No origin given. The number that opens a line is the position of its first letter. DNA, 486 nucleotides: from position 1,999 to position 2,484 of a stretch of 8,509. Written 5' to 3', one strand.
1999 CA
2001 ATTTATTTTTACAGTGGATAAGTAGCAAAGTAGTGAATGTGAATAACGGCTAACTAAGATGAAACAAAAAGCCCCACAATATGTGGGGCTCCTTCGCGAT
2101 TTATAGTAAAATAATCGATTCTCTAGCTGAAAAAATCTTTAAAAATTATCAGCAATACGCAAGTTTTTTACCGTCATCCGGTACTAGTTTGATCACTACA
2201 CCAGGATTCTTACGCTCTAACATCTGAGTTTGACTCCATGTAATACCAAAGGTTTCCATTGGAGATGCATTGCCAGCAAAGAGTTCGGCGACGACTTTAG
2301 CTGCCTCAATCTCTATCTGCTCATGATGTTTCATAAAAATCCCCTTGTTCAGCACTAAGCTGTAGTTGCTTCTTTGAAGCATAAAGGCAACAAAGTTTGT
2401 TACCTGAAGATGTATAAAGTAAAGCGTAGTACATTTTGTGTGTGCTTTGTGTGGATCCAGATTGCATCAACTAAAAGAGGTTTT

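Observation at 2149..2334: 61-aa partner protein downstream of the GNAT-like gene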

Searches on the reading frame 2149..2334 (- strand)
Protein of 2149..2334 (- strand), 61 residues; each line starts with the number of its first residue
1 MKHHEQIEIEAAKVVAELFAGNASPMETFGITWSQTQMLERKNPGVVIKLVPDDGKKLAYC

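Call 3: search_protein_families(library=pfam, proteins=[window:2149-2334:-], max_evalue=0.1)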
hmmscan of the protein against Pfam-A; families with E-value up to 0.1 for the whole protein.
window:2149-2334:- (61 aa): 0 families

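Call 4: search_protein_families(library=phrogs, proteins=[window:2149-2334:-], max_evalue=0.1)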
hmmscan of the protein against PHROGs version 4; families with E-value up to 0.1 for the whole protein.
window:2149-2334:- (61 aa): 1 family
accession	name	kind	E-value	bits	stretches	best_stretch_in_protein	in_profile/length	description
phrog_11292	-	unknown function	2.3e-44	150.3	1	1-61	1-61/61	-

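Call 9: find_homologous_proteins(query=window:2149-2334:-, max_evalue=0.01)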
Query window:2149-2334:- (61 aa): 12 proteins with E <= 0.01 among 12 candidates.
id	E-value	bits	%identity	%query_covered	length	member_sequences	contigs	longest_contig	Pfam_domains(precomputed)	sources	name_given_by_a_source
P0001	3.8e-33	129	100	100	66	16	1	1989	-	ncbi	ncbi:hypothetical protein, partial [Escherichia coli]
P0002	5.3e-33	128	100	100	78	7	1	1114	-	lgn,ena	-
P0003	8.8e-27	109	84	100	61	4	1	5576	-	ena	-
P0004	1.2e-26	108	85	100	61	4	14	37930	-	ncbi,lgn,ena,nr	ncbi:MAG: hypothetical protein E6470_24110 [Enterobacteriaceae bacterium]|nr:hypothetical protein [E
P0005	2.4e-26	108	84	100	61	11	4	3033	-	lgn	-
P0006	1.1e-25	105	82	100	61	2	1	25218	-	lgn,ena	-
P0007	2.0e-25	105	82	100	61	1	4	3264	-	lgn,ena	-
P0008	6.1e-25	103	80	100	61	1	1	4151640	-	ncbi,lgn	ncbi:hypothetical protein [Siccibacter turicensis]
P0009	1.3e-24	102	80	100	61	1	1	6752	-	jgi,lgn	jgi:hypothetical protein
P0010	2.1e-24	101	82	100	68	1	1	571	-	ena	-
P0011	1.3e-6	46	73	61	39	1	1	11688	-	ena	-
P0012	2.6e-5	42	100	39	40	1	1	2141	-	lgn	-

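Call 21: search_protein_families(library=padloc, proteins=[window:2149-2334:-], max_evalue=1)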
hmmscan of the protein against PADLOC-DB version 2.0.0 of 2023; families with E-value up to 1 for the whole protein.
window:2149-2334:- (61 aa): 0 families

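Call 22: search_protein_families(library=ncbifam, proteins=[window:2149-2334:-], max_evalue=1)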
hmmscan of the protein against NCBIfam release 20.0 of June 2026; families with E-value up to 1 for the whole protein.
window:2149-2334:- (61 aa): 1 family
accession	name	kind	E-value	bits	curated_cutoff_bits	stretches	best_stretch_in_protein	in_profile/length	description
NF008054.0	PRK10788.1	equivalog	0.13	10.9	493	1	2-43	496-538/626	peptidylprolyl isomerase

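Call 32: find_homologous_proteins(query=A3, max_evalue=0.01)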
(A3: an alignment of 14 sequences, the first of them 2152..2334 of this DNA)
Query A3 (14 sequences) (61 aa, profile of the alignment): 48 proteins with E <= 0.01 among 174 candidates.
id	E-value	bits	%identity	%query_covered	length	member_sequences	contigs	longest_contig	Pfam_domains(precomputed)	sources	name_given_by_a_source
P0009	5.3e-30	120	80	100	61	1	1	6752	-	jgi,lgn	jgi:hypothetical protein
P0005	6.4e-30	120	84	100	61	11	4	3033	-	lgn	-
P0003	8.7e-30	120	84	100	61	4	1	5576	-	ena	-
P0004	1.4e-29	119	85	100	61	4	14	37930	-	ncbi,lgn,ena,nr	ncbi:MAG: hypothetical protein E6470_24110 [Enterobacteriaceae bacterium]|nr:hypothetical protein [E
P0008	2.1e-29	119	80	100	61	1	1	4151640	-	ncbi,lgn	ncbi:hypothetical protein [Siccibacter turicensis]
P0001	1.9e-28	115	100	100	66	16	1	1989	-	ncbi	ncbi:hypothetical protein, partial [Escherichia coli]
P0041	2.4e-28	115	68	97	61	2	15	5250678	-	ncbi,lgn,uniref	ncbi:Phosphoenolpyruvate synthase [Erwinia rhapontici]|uniref:hypothetical protein n=1 Tax=Erwinia r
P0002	2.6e-28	115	100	100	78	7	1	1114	-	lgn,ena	-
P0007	5.5e-28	114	82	100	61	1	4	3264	-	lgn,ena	-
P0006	6.0e-28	114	82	100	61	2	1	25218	-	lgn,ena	-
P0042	1.5e-27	113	64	97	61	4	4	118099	-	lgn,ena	-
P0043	6.4e-27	111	72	100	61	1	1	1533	-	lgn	-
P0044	1.4e-26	110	63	97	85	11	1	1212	-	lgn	-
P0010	1.5e-26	109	82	100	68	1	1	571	-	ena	-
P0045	1.5e-26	109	59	97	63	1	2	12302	-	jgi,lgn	-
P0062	2.0e-22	96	43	98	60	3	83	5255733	-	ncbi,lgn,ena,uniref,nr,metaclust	ncbi:TPA: hypothetical protein I8385_001460 [Citrobacter freundii]|uniref:Uncharacterized protein n=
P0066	2.9e-20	89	40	82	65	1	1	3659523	-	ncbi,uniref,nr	ncbi:protein of unknown function [Xenorhabdus poinarii G6]|uniref:Uncharacterized protein n=2 Tax=Xe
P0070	3.6e-18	83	44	82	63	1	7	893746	-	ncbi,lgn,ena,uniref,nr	ncbi:hypothetical protein Q4R15_11760 [Morganella morganii]|uniref:hypothetical protein n=1 Tax=Morg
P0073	6.9e-14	69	41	64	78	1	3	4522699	-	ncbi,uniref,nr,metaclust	ncbi:hypothetical protein [Xenorhabdus hominickii]|uniref:Uncharacterized protein n=1 Tax=Xenorhabdu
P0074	6.9e-14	69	45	62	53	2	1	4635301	-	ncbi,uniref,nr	ncbi:hypothetical protein [Xenorhabdus bovienii]|uniref:Uncharacterized protein n=1 Tax=Xenorhabdus 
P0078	5.9e-11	59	50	62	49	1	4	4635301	-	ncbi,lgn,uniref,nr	ncbi:hypothetical protein [Xenorhabdus bovienii]|uniref:Uncharacterized protein n=1 Tax=Xenorhabdus 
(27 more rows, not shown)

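Call 33: find_encoding_contigs(protein=P0062, flank=4000, max_places=4)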
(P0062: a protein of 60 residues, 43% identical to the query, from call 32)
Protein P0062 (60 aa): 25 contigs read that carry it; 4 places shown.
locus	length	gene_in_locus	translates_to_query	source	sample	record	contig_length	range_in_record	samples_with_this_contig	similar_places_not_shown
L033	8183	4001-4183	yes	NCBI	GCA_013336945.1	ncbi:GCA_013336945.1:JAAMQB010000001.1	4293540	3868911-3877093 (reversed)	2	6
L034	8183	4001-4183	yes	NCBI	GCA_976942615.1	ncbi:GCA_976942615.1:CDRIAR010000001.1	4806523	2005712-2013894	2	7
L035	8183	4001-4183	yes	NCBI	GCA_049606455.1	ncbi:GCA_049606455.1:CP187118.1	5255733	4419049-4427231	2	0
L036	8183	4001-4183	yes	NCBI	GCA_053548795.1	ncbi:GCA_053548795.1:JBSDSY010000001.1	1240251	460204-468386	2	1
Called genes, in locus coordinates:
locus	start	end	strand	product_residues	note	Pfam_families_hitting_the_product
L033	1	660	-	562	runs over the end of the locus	PF00528:BPD_transp_1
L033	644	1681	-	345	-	PF13531:SBP_bac_11 (weak), PF01547:SBP_bac_1, PF13416:SBP_bac_8, PF13343:SBP_bac_6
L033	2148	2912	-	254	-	PF06167:Peptidase_M90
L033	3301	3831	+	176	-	-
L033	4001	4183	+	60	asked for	-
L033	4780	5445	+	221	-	-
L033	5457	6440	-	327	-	PF00589:Phage_integrase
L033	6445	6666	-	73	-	PF13986:DUF4224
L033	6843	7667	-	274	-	PF10065:DUF2303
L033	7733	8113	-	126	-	PF27127:YfdP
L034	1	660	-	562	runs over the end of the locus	PF00528:BPD_transp_1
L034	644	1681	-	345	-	PF13531:SBP_bac_11 (weak), PF01547:SBP_bac_1, PF13416:SBP_bac_8, PF13343:SBP_bac_6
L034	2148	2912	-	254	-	PF06167:Peptidase_M90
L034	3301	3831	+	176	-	-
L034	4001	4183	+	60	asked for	-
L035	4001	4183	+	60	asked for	-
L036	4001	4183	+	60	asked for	-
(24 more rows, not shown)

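Call 34: find_encoding_contigs(protein=P0070, flank=4000, max_places=3)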
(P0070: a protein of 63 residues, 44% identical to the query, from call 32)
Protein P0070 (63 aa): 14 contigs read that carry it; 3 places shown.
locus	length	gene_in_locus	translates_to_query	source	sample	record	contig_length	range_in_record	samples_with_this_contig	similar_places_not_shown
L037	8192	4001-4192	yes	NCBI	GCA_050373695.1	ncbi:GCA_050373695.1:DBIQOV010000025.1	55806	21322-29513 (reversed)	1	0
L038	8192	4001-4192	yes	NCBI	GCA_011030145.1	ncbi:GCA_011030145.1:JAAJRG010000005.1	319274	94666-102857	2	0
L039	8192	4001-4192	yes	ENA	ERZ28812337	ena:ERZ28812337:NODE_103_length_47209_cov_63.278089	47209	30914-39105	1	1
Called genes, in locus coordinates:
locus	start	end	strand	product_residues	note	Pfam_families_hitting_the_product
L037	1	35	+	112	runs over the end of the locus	-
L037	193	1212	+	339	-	-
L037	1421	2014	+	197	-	PF07105:DUF1367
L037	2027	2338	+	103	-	PF06147:DUF968, PF16786:RecA_dep_nuc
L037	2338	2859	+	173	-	PF06530:Phage_antitermQ, PF06576:DUF1133 (weak)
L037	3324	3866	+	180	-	-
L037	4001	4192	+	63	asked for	-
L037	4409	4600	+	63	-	PF04971:Phage_holin_2_1, PF16080:Phage_holin_2_3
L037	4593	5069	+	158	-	PF00959:Phage_lysozyme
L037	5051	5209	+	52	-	-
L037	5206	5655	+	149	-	PF03245:Phage_lysis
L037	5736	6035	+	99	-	-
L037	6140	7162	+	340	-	PF03592:Terminase_2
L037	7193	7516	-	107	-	-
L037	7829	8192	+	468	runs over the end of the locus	PF03237:Terminase_6N (weak), PF17289:Terminase_6C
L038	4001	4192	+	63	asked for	-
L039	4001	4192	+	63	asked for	-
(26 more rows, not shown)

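Call 35: find_encoding_contigs(protein=P0073, flank=4000, max_places=3)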
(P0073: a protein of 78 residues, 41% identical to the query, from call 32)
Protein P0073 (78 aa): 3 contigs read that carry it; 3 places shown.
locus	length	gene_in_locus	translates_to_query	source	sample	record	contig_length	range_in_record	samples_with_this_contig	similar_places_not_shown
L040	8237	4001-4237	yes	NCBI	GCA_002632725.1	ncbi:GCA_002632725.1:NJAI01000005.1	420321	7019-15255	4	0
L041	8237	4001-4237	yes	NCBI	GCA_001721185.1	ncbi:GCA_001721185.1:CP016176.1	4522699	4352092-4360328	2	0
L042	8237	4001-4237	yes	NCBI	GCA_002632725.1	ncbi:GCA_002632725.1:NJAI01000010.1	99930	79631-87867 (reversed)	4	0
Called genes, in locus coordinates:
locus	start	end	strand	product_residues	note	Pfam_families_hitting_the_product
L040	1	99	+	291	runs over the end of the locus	-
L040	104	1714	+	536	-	PF00270:DEAD (weak), PF04851:ResIII, PF00271:Helicase_C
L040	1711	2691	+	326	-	PF08273:Zn_Ribbon_Prim, PF23639:DUF7146, PF13362:Toprim_3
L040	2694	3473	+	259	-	PF27659:CHP02642 (faint), PF03589:Antiterm, PF00684:DnaJ_CXXCXGXG (faint), PF20833:RNase_E_G_Thio (faint), PF03589:Antiterm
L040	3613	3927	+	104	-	-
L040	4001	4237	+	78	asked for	-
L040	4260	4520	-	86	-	-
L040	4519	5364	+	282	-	PF01555:N6_N4_Mtase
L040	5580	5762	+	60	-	-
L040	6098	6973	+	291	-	PF00763:THF_DHG_CYH, PF02882:THF_DHG_CYH_C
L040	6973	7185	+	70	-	PF13275:S4_2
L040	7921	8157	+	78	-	PF08136:SRA_like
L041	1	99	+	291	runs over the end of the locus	-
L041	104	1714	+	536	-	PF00270:DEAD (weak), PF04851:ResIII, PF00271:Helicase_C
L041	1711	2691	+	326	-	PF08273:Zn_Ribbon_Prim, PF23639:DUF7146, PF13362:Toprim_3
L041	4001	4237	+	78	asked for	-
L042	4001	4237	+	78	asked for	-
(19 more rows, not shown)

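Call 44: predict_structure(alignment_id=A4)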
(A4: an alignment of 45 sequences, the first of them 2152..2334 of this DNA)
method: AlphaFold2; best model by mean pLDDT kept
length: 61 residues; sequences in the alignment: 45
mean_pLDDT: 79.4   pTM: 0.39
mean pLDDT of the five models: 79.4, 78.5, 76.5, 75.4, 72.4
residues with pLDDT >= 90: 8; 70-90: 41; 50-70: 10; < 50: 2
segments of 3 or more residues with pLDDT < 50: none
pLDDT, mean of each block of 10 residues (from residue 1): 83 87 82 86 80 62 49
secondary structure, 60 per line:
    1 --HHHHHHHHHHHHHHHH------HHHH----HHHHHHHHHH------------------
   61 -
elements in order: H3-18 H25-28 H33-42

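Call 45: find_encoding_contigs(protein=P0066, flank=3000, max_places=2)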
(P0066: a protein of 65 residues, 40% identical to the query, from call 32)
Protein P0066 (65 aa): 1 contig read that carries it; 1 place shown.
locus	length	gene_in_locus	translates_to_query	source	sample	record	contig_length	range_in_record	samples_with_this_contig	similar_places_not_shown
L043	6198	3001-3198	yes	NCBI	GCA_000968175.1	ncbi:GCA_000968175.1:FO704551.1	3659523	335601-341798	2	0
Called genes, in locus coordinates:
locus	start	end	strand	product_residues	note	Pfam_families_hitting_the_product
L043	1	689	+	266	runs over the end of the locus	PF27659:CHP02642 (faint), PF03589:Antiterm, PF00684:DnaJ_CXXCXGXG (weak), PF03589:Antiterm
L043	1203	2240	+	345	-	PF01555:N6_N4_Mtase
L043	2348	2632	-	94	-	PF01381:HTH_3, PF13560:HTH_31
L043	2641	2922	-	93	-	PF05015:HigB-like_toxin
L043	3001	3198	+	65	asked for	-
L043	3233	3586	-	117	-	PF01381:HTH_3, PF13560:HTH_31 (weak)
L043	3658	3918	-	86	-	PF05016:ParE_toxin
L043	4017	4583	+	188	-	PF05106:Phage_holin_3_1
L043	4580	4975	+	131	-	-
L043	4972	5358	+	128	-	PF10828:DUF2570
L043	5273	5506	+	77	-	PF23793:LysC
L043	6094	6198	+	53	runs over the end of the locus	-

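Call 46: find_encoding_contigs(protein=P0074, flank=3000, max_places=2)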
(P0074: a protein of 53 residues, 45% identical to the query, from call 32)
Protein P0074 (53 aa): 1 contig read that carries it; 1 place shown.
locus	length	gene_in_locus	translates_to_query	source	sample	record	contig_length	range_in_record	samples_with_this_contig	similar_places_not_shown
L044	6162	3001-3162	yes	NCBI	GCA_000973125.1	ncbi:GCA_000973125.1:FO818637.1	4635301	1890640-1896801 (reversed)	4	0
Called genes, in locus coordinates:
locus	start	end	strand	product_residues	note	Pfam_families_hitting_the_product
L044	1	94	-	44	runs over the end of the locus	-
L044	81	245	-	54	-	-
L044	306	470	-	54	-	-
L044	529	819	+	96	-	-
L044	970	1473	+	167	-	-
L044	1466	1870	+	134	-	PF06530:Phage_antitermQ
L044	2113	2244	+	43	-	-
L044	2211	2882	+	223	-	PF11195:Tad2-like, PF25136:DUF7823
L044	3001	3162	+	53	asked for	-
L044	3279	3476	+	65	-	PF23793:LysC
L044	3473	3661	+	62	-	-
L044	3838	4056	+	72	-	-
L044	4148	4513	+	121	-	-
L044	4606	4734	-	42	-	-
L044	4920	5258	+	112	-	-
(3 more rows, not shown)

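Call 47: find_encoding_contigs(protein=P0078, flank=3000, max_places=3)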
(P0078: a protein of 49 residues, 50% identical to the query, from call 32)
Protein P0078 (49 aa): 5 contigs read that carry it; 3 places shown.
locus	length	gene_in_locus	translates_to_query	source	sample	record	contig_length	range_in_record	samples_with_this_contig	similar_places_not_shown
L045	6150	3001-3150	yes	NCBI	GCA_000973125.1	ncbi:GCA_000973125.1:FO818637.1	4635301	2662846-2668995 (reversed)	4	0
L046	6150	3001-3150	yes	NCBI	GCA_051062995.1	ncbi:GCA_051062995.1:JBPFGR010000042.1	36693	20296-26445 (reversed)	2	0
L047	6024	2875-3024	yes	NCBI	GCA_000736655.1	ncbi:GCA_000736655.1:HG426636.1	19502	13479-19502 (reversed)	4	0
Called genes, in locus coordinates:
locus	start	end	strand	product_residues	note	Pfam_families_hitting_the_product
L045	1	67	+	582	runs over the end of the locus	PF06048:DUF927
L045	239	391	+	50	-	-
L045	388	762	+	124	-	PF06530:Phage_antitermQ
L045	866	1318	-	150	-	-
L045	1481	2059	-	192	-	PF01609:DDE_Tnp_1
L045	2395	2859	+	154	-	PF25136:DUF7823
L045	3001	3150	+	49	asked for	-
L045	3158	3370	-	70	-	-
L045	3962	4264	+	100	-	PF16083:Phage_holin_3_3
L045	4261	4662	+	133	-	-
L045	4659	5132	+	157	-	PF03245:Phage_lysis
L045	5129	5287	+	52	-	-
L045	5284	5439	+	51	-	-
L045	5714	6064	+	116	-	PF01844:HNH, PF14279:HNH_5 (weak)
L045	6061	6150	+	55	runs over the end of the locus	-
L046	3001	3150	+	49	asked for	-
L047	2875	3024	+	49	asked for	-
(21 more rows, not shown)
